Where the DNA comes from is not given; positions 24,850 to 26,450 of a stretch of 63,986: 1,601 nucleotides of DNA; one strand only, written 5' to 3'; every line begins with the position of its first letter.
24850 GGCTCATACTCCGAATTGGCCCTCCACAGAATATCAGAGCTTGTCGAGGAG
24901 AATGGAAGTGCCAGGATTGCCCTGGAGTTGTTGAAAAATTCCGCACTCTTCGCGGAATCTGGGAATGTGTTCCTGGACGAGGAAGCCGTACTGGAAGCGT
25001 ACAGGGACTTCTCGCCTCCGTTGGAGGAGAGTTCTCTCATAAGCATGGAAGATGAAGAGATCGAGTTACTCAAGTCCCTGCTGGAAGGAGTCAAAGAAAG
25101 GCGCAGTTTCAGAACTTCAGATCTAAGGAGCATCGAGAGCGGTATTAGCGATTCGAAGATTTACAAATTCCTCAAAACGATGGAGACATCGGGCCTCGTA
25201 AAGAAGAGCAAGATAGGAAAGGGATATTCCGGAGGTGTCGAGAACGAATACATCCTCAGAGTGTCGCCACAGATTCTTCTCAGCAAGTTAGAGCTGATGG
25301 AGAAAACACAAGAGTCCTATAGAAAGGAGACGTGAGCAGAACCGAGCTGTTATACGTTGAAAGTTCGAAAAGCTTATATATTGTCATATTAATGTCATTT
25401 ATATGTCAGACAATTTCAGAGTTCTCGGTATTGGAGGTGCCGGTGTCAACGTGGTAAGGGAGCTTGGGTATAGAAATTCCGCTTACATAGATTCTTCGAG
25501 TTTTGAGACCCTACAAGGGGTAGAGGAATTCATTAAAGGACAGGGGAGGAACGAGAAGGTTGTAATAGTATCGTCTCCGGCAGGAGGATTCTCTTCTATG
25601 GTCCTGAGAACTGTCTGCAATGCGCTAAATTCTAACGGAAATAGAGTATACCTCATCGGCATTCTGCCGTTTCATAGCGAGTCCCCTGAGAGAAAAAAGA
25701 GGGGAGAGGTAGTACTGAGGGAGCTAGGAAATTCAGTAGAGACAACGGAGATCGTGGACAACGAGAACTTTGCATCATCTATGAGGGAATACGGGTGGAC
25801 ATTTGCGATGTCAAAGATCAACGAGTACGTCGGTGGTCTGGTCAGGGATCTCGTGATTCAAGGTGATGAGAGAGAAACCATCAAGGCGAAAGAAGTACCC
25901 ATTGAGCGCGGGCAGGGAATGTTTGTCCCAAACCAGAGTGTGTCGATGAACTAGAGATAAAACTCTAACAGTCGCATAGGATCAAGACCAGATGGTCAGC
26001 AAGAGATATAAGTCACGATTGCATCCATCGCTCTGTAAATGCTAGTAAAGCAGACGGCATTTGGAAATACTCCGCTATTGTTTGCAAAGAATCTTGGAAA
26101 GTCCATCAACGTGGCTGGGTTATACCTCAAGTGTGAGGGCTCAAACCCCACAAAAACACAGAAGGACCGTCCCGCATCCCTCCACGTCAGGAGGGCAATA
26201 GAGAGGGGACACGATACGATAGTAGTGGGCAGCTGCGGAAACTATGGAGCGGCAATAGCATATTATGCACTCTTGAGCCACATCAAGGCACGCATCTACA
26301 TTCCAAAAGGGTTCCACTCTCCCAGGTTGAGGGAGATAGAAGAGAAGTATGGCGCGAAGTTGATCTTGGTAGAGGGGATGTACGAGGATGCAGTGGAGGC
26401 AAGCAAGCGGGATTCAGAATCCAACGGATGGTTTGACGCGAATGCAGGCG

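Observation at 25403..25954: Mini-FtsZ: tubulin/FtsZ N-domain-only protein with degenerate GTP-binding signature, next to orc1/cdc6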

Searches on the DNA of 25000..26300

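Call 84: search_rna_families(source=window, start=25000, end=26300, threshold=evalue, max_evalue=1)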
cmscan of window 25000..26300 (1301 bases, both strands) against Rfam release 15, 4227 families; matches with E-value up to 1: 0.
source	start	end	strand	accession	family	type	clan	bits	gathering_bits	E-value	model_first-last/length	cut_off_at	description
